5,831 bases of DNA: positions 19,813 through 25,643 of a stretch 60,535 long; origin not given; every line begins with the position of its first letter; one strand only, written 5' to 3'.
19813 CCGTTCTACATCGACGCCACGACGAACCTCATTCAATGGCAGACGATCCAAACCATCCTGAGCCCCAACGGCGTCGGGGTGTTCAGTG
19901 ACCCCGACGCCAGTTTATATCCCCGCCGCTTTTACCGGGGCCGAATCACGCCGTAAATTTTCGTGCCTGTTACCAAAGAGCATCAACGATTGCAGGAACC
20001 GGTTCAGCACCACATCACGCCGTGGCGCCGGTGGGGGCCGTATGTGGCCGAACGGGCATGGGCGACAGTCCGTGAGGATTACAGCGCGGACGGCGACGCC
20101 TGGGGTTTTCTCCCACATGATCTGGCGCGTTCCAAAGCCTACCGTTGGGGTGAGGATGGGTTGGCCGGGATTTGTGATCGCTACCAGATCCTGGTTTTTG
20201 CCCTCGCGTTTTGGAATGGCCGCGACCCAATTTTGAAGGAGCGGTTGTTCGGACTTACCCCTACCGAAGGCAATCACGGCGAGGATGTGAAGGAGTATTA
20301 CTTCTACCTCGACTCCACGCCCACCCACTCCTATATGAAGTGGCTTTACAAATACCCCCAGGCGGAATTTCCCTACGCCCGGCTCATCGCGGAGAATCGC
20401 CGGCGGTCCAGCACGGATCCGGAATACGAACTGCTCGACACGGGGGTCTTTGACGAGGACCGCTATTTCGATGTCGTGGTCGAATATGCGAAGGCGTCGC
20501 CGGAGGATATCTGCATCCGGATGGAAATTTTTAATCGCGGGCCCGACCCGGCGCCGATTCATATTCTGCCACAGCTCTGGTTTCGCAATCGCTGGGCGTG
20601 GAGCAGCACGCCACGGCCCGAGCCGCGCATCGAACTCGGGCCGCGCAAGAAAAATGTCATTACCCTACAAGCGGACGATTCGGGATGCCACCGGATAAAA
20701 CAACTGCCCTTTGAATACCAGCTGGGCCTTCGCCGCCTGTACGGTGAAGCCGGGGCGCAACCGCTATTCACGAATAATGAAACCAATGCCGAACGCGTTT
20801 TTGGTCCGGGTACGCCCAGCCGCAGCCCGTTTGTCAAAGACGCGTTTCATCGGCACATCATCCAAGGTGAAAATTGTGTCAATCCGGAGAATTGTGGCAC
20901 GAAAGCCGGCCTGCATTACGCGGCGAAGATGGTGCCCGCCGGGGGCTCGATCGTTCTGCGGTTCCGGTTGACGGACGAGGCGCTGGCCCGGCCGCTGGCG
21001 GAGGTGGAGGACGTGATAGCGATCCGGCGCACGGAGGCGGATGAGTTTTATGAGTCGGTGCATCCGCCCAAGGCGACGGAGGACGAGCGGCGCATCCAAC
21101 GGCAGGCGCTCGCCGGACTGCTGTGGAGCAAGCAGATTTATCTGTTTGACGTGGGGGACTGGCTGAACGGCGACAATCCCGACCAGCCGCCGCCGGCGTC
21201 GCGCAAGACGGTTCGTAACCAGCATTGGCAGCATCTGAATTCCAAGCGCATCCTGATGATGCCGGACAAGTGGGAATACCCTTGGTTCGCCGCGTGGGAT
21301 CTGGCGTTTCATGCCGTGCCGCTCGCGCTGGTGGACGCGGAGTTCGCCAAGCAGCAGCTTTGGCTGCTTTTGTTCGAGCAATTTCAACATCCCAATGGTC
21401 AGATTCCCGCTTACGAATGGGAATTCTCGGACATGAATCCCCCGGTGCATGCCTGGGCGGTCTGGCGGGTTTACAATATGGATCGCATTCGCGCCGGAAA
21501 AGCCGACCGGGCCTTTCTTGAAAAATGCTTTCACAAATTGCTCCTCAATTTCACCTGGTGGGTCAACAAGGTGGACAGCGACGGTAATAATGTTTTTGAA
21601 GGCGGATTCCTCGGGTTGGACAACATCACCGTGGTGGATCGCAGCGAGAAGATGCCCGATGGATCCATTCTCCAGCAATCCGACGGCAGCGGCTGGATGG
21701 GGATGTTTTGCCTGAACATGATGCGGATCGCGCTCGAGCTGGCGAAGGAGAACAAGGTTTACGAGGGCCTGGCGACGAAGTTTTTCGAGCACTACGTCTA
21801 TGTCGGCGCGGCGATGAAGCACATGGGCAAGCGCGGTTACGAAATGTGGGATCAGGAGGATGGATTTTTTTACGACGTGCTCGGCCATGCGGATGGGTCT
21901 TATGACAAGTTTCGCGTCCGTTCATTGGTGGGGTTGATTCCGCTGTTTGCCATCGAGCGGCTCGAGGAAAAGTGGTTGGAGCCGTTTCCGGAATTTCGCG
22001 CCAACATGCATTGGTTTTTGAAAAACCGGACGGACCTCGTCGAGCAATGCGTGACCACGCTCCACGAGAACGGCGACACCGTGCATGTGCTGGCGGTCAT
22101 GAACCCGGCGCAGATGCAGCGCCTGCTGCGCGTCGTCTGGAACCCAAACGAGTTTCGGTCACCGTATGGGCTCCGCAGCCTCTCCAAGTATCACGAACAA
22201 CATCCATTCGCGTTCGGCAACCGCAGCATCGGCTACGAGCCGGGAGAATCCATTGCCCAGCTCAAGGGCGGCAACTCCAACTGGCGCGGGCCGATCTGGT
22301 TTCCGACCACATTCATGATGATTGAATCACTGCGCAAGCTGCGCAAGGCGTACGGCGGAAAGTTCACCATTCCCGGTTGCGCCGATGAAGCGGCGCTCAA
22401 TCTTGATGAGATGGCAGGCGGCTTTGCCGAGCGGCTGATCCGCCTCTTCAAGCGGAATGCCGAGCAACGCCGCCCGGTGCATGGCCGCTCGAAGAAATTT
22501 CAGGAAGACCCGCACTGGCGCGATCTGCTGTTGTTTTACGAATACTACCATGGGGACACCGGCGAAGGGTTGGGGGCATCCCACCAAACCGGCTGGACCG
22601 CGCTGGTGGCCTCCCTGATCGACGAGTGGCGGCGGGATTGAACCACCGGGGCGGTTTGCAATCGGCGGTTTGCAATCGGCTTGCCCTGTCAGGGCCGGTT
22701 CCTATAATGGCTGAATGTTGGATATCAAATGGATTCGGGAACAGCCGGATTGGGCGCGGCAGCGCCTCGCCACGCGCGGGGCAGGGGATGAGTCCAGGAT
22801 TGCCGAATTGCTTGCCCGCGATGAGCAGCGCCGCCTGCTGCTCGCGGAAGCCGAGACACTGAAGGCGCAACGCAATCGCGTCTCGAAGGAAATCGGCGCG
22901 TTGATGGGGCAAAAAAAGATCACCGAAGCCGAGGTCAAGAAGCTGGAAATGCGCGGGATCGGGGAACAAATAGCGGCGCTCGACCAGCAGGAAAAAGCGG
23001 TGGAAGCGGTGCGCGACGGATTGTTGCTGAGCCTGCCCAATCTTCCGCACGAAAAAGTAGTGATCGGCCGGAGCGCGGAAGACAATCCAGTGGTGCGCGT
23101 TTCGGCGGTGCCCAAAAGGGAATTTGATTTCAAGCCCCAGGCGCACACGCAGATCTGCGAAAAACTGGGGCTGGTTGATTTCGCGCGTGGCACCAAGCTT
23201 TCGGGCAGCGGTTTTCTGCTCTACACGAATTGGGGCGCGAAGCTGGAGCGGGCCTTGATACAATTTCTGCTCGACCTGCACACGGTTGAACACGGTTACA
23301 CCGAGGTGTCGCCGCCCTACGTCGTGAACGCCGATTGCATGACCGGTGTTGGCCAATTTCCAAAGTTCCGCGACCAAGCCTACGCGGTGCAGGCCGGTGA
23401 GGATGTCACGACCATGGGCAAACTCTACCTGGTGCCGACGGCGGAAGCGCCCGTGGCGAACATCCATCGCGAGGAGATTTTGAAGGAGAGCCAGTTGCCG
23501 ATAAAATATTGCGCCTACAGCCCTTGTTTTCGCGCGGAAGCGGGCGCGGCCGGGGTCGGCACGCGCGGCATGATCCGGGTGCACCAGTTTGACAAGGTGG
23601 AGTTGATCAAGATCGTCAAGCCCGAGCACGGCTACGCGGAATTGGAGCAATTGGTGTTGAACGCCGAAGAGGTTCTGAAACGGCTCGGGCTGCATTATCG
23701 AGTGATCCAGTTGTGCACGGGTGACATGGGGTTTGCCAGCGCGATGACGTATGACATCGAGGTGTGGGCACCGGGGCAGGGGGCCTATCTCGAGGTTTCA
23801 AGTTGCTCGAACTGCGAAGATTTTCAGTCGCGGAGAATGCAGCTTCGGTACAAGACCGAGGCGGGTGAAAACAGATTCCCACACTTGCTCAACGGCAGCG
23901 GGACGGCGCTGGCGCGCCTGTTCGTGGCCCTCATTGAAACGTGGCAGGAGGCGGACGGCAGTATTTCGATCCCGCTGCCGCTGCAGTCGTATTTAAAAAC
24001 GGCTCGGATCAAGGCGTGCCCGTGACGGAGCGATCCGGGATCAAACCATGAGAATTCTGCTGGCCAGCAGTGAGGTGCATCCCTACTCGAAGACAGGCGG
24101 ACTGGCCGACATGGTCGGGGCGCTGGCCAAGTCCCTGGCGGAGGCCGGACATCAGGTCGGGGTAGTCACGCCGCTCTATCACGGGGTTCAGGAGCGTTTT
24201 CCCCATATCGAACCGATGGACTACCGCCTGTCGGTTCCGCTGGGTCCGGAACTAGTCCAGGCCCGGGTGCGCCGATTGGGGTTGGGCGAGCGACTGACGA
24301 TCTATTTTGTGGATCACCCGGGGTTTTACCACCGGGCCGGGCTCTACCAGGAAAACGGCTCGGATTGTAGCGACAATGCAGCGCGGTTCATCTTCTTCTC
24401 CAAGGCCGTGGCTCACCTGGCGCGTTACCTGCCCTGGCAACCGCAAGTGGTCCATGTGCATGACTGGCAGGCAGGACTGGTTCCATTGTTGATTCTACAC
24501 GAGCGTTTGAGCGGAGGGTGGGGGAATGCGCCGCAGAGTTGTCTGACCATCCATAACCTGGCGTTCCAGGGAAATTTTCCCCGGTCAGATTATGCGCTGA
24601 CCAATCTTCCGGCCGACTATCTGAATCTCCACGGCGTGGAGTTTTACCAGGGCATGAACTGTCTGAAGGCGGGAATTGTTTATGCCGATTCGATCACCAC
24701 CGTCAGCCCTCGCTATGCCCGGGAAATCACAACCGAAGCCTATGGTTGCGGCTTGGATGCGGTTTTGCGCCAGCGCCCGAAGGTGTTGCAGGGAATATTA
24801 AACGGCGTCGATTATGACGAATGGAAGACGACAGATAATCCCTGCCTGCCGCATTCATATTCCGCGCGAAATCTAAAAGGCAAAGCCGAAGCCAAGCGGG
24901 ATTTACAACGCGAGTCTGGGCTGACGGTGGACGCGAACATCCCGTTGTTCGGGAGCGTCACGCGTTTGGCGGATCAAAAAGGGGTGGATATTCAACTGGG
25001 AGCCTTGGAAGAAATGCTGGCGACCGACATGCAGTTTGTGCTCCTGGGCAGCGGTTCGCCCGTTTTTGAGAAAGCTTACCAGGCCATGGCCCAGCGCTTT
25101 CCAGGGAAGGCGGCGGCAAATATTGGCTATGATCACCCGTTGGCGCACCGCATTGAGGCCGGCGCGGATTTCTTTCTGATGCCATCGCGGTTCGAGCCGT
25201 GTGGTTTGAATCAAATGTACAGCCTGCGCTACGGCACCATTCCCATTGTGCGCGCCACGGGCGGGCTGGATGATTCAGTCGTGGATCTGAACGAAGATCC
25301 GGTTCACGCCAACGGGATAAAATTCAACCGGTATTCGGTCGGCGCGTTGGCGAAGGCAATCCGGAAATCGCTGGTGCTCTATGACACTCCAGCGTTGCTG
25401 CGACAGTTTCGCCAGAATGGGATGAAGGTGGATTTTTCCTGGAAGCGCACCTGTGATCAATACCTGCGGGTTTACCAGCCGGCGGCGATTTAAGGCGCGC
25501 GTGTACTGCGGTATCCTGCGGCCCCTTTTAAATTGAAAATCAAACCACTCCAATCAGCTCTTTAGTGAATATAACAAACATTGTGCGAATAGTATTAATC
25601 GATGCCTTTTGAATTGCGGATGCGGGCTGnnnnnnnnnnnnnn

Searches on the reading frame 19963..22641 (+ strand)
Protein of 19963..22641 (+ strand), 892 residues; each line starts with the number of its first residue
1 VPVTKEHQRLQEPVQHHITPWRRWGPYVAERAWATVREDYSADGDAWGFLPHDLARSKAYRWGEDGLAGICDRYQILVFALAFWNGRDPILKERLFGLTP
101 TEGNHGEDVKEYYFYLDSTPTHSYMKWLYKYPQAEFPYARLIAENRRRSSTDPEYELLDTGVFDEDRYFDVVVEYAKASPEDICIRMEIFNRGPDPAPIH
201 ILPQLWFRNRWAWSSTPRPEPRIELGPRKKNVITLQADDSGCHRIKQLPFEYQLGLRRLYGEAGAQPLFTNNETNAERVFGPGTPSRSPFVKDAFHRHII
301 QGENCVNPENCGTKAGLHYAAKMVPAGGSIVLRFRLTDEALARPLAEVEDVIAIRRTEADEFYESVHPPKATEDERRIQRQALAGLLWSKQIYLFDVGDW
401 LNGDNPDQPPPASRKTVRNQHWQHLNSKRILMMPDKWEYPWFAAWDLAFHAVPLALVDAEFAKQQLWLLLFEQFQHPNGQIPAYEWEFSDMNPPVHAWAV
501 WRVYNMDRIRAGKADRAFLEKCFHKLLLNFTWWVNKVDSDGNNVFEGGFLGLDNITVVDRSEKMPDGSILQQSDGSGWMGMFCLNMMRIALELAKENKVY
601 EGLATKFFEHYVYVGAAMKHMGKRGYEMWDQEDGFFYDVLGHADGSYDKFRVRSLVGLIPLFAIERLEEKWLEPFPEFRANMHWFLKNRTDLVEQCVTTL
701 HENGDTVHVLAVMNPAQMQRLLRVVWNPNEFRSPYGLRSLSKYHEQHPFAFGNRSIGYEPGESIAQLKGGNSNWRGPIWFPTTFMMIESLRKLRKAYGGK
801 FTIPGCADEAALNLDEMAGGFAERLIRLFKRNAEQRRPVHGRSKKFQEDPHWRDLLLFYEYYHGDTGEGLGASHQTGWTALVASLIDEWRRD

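Call 63: search_protein_families(library=pfam, proteins=[window:19963-22641:+], max_evalue=0.0001)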
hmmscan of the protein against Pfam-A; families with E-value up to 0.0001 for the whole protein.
window:19963-22641:+ (892 aa): 2 families
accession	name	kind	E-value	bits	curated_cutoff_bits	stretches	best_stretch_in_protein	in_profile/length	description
PF22422.2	MGH1-like_GH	-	2.3e-24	87.1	27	2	439-545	1-113/356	Mannosylglycerate hydrolase MGH1-like glycoside hydrolase domain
PF03200.22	Glyco_hydro_63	-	2.1e-08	33.9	22.4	0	714-796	362-429/492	Glycosyl hydrolase family 63 C-terminal domain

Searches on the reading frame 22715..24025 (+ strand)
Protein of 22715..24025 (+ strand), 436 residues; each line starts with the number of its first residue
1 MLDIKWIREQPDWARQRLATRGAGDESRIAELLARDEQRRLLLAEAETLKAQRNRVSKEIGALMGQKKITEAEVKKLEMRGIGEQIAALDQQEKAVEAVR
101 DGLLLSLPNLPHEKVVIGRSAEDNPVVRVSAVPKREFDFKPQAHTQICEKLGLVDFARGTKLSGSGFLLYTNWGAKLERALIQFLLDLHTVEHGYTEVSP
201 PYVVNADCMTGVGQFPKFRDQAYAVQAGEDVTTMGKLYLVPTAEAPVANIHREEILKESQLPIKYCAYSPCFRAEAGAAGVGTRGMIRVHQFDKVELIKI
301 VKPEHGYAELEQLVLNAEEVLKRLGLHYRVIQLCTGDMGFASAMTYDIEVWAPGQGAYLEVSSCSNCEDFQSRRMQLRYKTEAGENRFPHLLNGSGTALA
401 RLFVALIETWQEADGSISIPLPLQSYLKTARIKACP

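Call 63: search_protein_families(library=pfam, proteins=[window:22715-24025:+], max_evalue=0.0001)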
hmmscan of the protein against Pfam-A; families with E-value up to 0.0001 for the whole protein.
window:22715-24025:+ (436 aa): 2 families
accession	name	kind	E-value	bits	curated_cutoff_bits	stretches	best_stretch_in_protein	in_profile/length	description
PF00587.30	tRNA-synt_2b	-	2.1e-43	148.9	29.3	1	236-408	10-177/179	tRNA synthetase class II core domain (G, H, P, S and T)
PF02403.27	Seryl_tRNA_N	-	3.2e-27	95.3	28.2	1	1-111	1-108/108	Seryl-tRNA synthetase N-terminal domain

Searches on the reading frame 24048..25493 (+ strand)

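Call 63: search_protein_families(library=pfam, proteins=[window:24048-25493:+], max_evalue=0.0001)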
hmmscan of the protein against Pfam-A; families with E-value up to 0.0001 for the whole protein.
window:24048-25493:+ (481 aa): 5 families
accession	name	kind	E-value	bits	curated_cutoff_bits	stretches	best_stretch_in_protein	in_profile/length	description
PF08323.17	Glyco_transf_5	-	3.7e-77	259.7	22.7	1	2-242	1-239/239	Starch synthase catalytic domain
PF00534.26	Glycos_transf_1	-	6e-11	42.6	26.4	1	299-458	16-169/172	Glycosyl transferases group 1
PF13439.12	Glyco_transf_4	-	1.9e-07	31.7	28.5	1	17-227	2-148/170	Glycosyltransferase Family 4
PF13579.12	Glyco_trans_4_4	-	2.3e-07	31.7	29.7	1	17-176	1-109/158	Glycosyl transferase 4-like domain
PF13692.12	Glyco_trans_1_4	-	3.5e-07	31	27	1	300-440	3-138/142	Glycosyl transferases group 1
